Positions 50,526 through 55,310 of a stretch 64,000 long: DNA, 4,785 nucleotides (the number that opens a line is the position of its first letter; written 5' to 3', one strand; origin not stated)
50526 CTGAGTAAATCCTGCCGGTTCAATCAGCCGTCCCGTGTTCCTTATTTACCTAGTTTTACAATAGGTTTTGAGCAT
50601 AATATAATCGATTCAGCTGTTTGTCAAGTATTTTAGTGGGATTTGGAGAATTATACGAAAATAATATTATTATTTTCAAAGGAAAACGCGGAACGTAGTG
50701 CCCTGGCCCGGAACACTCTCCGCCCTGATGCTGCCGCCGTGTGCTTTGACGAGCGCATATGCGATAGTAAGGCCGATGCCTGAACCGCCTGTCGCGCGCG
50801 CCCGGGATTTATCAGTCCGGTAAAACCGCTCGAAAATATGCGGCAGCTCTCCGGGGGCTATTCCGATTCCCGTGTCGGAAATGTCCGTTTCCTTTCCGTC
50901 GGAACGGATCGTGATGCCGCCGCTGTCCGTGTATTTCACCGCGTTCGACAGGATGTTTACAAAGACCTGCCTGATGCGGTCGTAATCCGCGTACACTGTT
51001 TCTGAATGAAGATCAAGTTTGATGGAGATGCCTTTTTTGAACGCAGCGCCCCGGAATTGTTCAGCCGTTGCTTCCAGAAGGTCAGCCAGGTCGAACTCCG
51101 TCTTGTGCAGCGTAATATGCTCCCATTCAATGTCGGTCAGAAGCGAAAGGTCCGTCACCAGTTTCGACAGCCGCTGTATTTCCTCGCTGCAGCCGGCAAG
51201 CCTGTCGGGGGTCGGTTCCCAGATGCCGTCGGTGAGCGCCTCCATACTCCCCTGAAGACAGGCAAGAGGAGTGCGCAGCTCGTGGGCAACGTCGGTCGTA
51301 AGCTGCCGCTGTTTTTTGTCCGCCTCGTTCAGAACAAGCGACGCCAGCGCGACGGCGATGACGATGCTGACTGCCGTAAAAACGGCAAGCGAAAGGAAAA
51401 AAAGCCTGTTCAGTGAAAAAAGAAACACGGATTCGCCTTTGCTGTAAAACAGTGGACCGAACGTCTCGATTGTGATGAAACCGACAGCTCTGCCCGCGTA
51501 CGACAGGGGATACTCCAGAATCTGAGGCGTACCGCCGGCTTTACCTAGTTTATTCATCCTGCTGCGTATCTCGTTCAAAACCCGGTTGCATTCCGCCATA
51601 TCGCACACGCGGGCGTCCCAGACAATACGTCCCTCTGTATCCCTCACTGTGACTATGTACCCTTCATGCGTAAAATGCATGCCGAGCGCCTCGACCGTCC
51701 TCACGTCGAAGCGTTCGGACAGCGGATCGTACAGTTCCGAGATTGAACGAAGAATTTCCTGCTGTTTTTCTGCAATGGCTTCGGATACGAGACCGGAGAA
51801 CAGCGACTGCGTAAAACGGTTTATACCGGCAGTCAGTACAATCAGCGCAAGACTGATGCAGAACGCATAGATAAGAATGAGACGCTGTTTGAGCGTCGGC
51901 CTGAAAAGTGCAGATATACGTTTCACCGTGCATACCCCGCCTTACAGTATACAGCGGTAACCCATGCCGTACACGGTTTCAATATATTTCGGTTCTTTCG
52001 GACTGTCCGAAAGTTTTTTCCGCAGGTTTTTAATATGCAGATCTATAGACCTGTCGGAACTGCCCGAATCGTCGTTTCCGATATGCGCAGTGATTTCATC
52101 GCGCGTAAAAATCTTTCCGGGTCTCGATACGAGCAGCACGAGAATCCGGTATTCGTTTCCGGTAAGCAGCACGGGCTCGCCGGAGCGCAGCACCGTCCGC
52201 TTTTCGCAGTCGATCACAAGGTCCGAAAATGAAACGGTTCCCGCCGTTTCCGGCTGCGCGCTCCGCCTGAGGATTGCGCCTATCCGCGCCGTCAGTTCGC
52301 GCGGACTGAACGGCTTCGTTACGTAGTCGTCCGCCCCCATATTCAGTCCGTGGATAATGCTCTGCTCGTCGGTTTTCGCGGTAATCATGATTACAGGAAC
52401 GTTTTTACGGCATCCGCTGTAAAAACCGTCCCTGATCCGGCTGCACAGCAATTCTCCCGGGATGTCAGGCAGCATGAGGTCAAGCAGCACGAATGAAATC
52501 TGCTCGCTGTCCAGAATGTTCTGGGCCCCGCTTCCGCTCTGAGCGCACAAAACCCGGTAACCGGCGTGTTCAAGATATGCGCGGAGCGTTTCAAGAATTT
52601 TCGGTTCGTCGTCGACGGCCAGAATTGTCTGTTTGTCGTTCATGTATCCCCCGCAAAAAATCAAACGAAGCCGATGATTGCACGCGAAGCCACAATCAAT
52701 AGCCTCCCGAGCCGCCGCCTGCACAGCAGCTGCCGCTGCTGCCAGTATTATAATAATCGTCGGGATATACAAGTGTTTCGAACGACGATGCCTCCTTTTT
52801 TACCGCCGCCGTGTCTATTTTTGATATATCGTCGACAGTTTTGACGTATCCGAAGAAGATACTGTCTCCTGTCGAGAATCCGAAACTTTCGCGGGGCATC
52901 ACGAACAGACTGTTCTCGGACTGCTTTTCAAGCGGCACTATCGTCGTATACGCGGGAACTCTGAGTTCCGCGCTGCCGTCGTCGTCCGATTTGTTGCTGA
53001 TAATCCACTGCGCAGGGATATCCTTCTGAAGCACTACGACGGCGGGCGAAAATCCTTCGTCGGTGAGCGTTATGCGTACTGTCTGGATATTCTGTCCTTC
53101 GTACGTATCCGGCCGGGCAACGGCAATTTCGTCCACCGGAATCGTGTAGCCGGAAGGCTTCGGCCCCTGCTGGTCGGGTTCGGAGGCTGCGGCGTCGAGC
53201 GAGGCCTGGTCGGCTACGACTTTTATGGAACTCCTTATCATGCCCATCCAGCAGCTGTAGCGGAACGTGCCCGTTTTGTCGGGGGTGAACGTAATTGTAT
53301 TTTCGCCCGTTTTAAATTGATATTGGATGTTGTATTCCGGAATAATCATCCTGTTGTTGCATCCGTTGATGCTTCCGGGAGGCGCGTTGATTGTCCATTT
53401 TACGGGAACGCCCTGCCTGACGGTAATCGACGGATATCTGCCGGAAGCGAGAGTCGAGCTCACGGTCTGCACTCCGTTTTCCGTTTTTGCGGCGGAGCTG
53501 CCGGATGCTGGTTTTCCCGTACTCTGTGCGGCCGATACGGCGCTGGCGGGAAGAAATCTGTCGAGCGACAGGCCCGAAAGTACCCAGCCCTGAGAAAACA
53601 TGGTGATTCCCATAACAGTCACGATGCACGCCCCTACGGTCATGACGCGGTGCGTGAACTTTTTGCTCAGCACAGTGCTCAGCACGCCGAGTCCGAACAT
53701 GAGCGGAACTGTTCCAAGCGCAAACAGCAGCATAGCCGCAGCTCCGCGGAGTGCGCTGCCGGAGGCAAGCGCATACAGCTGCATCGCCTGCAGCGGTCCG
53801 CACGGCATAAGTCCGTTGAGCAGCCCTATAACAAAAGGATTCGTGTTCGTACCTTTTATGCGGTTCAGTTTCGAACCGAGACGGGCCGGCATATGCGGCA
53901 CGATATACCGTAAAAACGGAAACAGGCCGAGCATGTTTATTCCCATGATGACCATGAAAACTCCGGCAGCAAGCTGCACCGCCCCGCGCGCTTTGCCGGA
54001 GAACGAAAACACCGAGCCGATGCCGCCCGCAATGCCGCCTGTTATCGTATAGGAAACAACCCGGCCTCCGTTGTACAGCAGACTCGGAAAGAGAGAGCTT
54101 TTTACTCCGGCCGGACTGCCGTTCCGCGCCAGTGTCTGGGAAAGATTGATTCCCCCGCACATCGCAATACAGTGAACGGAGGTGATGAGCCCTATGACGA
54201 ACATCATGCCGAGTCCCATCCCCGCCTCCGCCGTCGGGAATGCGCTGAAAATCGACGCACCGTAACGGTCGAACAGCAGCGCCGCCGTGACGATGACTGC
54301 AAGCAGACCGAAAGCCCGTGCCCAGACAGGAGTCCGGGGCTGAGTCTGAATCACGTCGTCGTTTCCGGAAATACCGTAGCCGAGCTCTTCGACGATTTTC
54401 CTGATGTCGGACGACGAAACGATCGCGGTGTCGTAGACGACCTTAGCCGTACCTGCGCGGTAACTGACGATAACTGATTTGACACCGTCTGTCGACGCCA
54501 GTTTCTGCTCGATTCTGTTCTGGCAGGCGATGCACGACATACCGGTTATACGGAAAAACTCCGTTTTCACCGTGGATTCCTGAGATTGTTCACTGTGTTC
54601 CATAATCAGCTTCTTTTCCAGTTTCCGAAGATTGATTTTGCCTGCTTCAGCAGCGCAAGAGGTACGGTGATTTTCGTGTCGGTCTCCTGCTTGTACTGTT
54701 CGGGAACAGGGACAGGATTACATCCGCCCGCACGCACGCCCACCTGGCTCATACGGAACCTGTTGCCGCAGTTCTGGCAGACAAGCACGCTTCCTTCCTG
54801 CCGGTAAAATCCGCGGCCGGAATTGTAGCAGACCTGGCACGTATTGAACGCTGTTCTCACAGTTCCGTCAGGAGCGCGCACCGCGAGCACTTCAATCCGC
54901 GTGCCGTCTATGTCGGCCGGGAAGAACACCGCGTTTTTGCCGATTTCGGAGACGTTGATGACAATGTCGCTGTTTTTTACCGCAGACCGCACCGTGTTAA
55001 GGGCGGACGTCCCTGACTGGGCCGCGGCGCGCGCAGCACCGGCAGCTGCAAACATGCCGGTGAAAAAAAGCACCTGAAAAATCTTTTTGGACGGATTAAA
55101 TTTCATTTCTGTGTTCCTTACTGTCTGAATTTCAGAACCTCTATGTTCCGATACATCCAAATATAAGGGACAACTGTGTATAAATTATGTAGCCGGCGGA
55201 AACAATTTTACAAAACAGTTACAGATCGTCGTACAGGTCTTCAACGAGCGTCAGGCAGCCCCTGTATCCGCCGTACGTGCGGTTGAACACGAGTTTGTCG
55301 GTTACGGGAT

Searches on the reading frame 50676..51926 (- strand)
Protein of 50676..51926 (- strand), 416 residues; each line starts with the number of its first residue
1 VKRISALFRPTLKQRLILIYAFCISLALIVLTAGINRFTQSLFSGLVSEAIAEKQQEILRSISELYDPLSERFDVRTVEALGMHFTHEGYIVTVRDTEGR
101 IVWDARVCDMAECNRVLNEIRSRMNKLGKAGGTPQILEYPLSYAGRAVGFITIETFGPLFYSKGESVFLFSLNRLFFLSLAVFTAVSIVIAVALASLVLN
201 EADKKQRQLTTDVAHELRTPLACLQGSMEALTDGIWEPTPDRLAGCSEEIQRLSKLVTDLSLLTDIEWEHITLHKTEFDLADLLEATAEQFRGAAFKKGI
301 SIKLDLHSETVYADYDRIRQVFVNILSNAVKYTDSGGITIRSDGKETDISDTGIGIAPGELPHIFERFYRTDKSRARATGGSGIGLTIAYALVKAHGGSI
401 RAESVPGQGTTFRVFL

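Call 94: search_protein_families(library=pfam, proteins=[window:50676-51926:-], max_evalue=0.00001)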
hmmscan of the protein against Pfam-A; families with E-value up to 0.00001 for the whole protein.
window:50676-51926:- (416 aa): 2 families
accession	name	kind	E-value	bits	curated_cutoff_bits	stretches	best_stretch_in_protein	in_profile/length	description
PF02518.31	HATPase_c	-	9.9e-28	97.2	26.4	1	314-416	2-107/111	Histidine kinase-, DNA gyrase B-, and HSP90-like ATPase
PF00512.31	HisKA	-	7.8e-11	42.3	26.9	1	206-267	2-64/66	His Kinase A (phospho-acceptor) domain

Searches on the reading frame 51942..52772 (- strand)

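Call 94: search_protein_families(library=pfam, proteins=[window:51942-52772:-], max_evalue=0.00001)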
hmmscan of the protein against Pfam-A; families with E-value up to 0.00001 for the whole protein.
window:51942-52772:- (276 aa): 2 families
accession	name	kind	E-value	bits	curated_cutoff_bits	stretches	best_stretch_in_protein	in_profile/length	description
PF00072.30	Response_reg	-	2.4e-26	92.5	30.2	1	50-164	1-110/111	Response regulator receiver domain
PF00486.34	Trans_reg_C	-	4.3e-25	88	26.2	1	198-273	1-76/77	Transcriptional regulatory protein, C terminal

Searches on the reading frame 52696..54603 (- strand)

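Call 3: search_protein_families(library=pfam, proteins=[window:52696-54603:-], max_evalue=0.01)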
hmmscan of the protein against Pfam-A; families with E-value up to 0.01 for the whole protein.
window:52696-54603:- (635 aa): 4 families
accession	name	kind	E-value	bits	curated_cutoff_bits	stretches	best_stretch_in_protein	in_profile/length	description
PF13386.12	DsbD_2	-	9.3e-49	166.5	24.9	1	134-333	2-198/199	Cytochrome C biogenesis protein transmembrane region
PF00403.32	HMA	-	1.2e-12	48.4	24.8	1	17-76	2-61/62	Heavy-metal-associated domain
PF13473.12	Cupredoxin_1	-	1.8e-07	31.5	27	1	504-568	18-80/104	Cupredoxin-like domain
PF02683.22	DsbD_TM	-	3.9e-07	30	27.1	1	131-307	5-183/219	Cytochrome C biogenesis protein transmembrane domain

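Call 4: search_protein_families(library=ncbifam, proteins=[window:52696-54603:-], max_evalue=0.01)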
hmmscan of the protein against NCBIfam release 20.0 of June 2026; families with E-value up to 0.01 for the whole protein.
window:52696-54603:- (635 aa): 15 families
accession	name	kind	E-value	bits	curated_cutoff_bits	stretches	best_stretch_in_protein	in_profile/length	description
NF033556.1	MerTP_fusion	equivalog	5.3e-14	52.3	180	1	6-78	113-185/186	mercuric transport protein MerTP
NF033795.1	chaper_CopZ_Bs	exception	4.5e-13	49.2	91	1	17-78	4-65/66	copper chaperone CopZ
NF033794.2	chaper_CopZ_Eh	exception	4.5e-13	49.1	95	1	17-76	4-63/68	copper chaperone CopZ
NF041115.1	UxxU_metal_bind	equivalog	4.7e-12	45.9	95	1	14-76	5-67/74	metal-binding (seleno)protein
TIGR00003.1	TIGR00003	subfamily_domain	4.8e-10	39.5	62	1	17-78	4-65/66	copper ion binding protein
NF010311.1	PRK13748.1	subfamily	1.8e-08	33.7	600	1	17-85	3-70/560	mercury(II) reductase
NF047957.1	CopZ_AFE_1862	equivalog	4.1e-08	33.5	85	1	18-77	4-60/62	CopZ family metallochaperone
NF008262.1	PRK11033.1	equivalog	1.4e-06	27.1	1005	1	5-106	33-132/731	zinc/cadmium/mercury/lead-transporting ATPase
NF045683.1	MerT_CopZ_Se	exception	2.1e-06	27.4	375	1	12-79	161-228/235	MerT/CopZ fusion-like heavy metal transport selenoprotein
NF033775.1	P_type_ZntA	exception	1.2e-05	23.9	1240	1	6-109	41-140/732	Zn(II)/Cd(II)/Pb(II) translocating P-type ATPase ZntA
NF001419.0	PRK00293.1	subfamily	3.1e-05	22.8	330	1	154-303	195-347/574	protein-disulfide reductase DsbD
TIGR02052.1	MerP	equivalog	6.9e-05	23.3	92.55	1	13-77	23-87/92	mercury resistance system periplasmic binding protein MerP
NF007952.0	PRK10671.1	equivalog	0.00083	17.6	1316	1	16-84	106-171/838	copper-exporting P-type ATPase CopA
NF033553.1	MerP_Gpos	exception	0.0011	18.9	110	1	4-78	36-111/112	mercury resistance system substrate-binding protein MerP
NF033781.1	chaper_CopP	exception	0.002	18.3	112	1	16-76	3-62/65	copper-binding metallochaperone CopP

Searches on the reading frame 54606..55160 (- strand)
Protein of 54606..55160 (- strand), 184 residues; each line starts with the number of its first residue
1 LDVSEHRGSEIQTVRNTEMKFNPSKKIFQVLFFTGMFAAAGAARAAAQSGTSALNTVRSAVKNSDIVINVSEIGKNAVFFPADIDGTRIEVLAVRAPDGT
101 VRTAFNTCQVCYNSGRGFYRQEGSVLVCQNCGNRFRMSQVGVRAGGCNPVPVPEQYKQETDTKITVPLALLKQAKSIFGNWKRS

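Call 3: search_protein_families(library=pfam, proteins=[window:54606-55160:-], max_evalue=0.01)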
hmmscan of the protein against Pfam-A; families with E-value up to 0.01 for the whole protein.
window:54606-55160:- (184 aa): 2 families
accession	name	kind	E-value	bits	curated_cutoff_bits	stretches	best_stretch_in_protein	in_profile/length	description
PF10080.14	FtrD-like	-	2.6e-26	92.1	26.3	1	75-178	4-101/101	Membrane iron-sulfur containing protein FtrD-like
PF07699.19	Ephrin_rec_like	-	0.0031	17.7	23.1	1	102-141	5-41/48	Tyrosine-protein kinase ephrin type A/B receptor-like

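Call 4: search_protein_families(library=ncbifam, proteins=[window:54606-55160:-], max_evalue=0.01)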
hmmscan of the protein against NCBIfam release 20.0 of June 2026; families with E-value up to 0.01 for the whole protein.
window:54606-55160:- (184 aa): 0 families
